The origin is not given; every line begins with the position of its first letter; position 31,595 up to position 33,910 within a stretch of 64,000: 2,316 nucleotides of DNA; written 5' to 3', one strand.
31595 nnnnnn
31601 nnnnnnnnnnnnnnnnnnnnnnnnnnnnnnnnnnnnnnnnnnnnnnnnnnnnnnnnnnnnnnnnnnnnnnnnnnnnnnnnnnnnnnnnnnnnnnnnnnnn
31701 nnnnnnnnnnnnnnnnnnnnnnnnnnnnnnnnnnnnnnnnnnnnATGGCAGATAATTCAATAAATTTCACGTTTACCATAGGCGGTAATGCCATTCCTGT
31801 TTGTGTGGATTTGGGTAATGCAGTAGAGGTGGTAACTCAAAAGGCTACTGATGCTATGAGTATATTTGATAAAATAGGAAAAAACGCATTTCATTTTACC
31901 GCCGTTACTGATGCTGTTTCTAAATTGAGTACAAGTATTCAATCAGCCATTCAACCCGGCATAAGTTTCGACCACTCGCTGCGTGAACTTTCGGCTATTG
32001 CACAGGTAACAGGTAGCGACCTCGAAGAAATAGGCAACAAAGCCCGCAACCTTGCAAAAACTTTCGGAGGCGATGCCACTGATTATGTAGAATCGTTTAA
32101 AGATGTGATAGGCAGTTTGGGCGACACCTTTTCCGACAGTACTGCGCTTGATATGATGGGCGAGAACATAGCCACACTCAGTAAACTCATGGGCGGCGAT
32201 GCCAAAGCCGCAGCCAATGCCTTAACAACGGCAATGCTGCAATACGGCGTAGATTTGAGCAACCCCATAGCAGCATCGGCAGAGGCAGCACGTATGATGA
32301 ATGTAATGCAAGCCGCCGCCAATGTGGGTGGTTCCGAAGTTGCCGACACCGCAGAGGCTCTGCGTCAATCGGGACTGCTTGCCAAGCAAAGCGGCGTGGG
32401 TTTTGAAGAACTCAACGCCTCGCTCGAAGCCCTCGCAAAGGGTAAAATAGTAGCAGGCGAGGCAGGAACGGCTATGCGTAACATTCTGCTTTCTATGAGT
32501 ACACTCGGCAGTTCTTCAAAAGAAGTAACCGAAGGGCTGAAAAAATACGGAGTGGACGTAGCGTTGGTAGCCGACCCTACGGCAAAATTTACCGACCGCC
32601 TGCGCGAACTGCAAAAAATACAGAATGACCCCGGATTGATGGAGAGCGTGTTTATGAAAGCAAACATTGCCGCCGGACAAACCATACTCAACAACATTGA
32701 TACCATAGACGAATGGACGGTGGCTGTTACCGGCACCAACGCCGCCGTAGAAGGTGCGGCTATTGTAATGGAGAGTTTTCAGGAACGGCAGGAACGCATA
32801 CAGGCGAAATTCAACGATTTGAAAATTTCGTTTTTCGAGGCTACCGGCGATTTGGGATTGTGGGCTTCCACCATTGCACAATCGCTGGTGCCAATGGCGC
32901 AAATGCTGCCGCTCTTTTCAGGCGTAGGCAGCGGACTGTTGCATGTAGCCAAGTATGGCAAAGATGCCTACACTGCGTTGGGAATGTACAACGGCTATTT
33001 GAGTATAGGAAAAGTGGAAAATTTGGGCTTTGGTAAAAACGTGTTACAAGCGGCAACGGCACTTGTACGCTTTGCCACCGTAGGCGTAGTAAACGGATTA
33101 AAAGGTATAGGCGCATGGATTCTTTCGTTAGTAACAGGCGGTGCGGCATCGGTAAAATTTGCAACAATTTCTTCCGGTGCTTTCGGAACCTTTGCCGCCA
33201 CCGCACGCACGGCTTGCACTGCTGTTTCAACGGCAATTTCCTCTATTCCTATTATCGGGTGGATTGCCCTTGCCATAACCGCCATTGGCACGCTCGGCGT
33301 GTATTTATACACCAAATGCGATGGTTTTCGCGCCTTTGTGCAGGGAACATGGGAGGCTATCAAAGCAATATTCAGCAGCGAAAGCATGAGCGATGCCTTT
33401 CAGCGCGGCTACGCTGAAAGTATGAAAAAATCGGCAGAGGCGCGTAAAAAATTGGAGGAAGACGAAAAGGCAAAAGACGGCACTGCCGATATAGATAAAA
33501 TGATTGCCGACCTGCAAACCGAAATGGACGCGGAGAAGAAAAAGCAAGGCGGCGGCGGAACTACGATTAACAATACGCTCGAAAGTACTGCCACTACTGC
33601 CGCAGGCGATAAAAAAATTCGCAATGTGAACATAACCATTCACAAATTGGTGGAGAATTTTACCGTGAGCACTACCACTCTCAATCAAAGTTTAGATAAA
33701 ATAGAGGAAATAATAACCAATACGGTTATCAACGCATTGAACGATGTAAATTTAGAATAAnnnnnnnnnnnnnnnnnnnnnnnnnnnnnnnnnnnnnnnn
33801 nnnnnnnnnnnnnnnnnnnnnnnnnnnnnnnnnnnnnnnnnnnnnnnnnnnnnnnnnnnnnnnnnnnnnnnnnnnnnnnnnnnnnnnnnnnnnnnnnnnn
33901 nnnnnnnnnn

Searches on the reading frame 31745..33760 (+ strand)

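Call 64: search_protein_families(library=pfam, proteins=[window:31745-33760:+], max_evalue=0.001)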
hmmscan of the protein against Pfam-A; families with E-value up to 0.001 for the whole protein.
window:31745-33760:+ (671 aa): 1 family
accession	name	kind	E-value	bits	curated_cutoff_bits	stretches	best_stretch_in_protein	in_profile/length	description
PF10145.14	PhageMin_Tail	-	1.3e-24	87.6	33.2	1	99-290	3-181/201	Phage-related minor tail protein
